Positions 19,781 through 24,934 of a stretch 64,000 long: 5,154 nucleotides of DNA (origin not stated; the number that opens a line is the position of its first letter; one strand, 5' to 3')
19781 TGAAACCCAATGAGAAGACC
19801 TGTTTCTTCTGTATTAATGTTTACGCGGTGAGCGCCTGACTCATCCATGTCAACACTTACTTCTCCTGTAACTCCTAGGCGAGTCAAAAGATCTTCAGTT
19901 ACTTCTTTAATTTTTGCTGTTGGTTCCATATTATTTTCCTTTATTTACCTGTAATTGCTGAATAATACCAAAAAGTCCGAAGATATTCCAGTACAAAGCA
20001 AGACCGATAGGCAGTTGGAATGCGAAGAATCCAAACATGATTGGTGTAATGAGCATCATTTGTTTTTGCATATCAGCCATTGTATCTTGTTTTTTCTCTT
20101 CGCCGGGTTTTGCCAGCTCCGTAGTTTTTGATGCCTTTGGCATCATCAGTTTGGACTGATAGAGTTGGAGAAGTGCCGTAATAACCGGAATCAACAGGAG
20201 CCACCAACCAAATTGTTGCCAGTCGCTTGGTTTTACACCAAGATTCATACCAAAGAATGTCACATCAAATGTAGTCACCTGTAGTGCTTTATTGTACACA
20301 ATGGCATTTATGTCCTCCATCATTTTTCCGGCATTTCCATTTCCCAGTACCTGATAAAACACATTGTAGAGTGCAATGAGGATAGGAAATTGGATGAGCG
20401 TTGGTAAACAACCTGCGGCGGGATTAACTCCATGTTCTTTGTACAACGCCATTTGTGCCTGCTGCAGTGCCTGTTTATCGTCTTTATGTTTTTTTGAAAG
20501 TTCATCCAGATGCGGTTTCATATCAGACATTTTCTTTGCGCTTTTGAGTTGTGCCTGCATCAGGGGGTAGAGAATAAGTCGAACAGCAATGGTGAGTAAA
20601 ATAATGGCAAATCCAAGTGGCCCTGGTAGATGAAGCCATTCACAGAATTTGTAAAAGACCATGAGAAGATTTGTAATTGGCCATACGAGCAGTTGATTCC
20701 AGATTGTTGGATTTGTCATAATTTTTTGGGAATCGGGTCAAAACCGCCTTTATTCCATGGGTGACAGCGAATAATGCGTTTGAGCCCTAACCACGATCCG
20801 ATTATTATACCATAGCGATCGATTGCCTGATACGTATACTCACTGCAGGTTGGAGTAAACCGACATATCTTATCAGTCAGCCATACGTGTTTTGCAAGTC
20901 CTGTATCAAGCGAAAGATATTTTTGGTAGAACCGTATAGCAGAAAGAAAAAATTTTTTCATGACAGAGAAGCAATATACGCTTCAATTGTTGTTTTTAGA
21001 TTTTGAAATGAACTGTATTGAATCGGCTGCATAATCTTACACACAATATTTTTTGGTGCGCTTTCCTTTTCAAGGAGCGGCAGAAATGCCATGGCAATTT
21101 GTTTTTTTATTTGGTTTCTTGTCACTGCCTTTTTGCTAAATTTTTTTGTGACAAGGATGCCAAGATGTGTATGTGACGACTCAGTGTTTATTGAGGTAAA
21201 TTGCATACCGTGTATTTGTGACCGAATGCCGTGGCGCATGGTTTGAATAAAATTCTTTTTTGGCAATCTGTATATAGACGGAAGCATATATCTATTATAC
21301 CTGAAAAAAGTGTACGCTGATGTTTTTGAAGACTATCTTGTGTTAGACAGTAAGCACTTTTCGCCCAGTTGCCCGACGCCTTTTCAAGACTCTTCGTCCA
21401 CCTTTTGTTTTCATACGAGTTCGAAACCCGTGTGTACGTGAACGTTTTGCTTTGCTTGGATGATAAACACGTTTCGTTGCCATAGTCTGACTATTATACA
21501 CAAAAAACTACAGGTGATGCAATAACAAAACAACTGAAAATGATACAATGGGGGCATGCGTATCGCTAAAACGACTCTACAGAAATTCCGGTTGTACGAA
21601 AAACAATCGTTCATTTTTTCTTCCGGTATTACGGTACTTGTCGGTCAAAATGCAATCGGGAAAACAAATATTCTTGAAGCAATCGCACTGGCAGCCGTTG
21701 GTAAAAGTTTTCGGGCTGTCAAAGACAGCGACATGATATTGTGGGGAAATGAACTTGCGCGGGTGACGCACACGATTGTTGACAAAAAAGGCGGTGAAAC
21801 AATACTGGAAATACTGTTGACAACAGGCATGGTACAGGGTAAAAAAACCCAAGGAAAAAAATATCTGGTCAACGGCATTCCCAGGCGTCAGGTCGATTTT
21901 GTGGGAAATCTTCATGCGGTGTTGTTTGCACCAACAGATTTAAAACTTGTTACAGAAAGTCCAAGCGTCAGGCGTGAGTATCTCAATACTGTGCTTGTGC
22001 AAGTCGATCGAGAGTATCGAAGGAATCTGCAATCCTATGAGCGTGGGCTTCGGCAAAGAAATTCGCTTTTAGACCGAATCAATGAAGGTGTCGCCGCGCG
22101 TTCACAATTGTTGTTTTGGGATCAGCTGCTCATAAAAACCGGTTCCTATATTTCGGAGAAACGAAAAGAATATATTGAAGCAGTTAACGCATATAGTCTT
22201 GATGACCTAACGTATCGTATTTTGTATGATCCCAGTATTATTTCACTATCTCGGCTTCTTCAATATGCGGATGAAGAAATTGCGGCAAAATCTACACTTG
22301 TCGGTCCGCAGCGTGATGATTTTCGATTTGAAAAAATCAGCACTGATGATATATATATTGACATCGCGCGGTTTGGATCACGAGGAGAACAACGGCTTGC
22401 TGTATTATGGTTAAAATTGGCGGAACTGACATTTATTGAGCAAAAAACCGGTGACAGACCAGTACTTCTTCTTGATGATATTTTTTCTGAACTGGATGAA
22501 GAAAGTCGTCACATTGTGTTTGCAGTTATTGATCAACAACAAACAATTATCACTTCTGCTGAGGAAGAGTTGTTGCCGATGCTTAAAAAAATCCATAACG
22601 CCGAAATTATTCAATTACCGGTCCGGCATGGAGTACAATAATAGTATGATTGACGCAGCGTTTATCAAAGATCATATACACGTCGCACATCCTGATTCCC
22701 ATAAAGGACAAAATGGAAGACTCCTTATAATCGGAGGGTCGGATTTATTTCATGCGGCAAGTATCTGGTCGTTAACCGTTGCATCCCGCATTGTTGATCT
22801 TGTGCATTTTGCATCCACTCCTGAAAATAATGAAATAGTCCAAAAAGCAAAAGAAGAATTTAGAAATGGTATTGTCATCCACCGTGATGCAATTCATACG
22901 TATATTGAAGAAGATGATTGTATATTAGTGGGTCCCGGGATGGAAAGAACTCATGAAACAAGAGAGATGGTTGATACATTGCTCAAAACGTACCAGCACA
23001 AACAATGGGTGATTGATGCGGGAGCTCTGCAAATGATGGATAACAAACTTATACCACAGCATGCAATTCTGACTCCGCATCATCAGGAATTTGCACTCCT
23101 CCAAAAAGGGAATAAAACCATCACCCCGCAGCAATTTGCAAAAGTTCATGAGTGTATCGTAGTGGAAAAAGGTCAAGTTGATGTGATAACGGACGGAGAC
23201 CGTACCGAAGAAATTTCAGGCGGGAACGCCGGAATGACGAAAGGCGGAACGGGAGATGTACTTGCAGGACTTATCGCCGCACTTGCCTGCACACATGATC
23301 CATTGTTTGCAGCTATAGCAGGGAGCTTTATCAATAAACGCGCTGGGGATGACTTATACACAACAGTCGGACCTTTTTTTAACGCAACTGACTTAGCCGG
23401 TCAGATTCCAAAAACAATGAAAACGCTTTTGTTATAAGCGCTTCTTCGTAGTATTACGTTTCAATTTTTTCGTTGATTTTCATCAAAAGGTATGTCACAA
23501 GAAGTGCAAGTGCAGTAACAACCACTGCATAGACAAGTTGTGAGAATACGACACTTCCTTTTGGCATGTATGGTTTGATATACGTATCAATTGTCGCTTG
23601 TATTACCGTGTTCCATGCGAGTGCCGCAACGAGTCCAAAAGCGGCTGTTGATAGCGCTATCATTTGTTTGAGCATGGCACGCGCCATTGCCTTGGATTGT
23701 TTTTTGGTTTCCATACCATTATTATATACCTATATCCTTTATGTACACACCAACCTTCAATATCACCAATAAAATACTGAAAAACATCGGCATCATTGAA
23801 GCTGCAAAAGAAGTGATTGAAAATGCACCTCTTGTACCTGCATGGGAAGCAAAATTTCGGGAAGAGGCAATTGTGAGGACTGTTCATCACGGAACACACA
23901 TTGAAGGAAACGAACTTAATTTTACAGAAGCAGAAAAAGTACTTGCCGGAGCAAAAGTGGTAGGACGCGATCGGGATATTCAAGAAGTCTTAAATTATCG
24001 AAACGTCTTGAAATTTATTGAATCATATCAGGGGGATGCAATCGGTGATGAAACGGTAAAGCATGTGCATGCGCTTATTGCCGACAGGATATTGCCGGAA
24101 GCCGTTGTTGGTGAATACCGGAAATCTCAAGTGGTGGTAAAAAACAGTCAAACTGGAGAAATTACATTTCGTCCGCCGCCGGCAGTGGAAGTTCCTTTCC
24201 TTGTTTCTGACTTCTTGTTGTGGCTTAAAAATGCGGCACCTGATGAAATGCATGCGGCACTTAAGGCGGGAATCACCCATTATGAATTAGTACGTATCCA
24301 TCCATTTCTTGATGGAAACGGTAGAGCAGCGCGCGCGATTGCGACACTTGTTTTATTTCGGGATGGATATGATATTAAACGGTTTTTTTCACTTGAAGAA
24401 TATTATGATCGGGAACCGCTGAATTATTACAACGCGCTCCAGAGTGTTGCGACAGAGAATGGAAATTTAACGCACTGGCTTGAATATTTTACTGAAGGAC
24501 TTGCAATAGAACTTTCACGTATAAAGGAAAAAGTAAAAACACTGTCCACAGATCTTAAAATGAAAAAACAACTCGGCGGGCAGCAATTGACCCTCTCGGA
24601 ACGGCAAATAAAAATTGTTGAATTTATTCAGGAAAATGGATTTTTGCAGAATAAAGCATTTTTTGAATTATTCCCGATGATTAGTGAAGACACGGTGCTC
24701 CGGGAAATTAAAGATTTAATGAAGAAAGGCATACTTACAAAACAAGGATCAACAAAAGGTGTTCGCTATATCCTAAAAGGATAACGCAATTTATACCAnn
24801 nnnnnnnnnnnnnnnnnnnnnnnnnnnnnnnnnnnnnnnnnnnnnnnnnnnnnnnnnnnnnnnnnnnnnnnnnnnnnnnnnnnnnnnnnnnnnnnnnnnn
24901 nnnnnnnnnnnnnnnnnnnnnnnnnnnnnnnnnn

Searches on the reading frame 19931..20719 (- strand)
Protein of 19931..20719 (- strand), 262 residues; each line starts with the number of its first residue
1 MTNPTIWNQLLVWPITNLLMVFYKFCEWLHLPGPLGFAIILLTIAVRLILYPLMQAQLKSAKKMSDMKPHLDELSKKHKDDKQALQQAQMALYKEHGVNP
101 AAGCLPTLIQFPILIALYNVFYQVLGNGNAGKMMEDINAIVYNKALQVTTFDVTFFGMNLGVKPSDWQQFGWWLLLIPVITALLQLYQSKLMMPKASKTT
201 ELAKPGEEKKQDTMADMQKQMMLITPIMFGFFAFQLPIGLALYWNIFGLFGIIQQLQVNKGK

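Call 84: search_protein_families(library=pfam, proteins=[window:19931-20719:-], max_evalue=0.00001)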
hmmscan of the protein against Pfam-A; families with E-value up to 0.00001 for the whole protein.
window:19931-20719:- (262 aa): 1 family
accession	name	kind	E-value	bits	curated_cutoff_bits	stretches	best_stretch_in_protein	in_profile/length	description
PF02096.25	60KD_IMP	-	4.2e-52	176.9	35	1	36-260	2-163/163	60Kd inner membrane protein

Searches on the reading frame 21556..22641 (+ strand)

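Call 85: search_protein_families(library=pfam, proteins=[window:21556-22641:+], max_evalue=0.00001)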
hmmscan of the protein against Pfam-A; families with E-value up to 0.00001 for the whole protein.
window:21556-22641:+ (361 aa): 4 families
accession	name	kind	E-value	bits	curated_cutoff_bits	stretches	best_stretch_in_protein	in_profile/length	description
PF02463.25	SMC_N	-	2e-19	70.3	40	1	3-342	2-204/220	RecF/RecN/SMC N terminal domain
PF13476.12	AAA_23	-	3e-11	44.8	27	1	7-129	3-87/201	AAA domain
PF13175.12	AAA_15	-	5.9e-09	36.5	32.1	1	1-46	1-46/374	AAA ATPase domain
PF13304.12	AAA_21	-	1.6e-07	32.1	27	1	25-66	1-40/304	AAA domain, putative AbiEii toxin, Type IV TA system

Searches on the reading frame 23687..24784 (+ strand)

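Call 85: search_protein_families(library=pfam, proteins=[window:23687-24784:+], max_evalue=0.00001)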
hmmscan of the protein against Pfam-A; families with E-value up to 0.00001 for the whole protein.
window:23687-24784:+ (365 aa): 1 family
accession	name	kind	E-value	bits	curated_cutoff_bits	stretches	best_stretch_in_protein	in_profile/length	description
PF02661.23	Fic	-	3.3e-18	66.7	24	1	122-223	5-93/93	Fic/DOC family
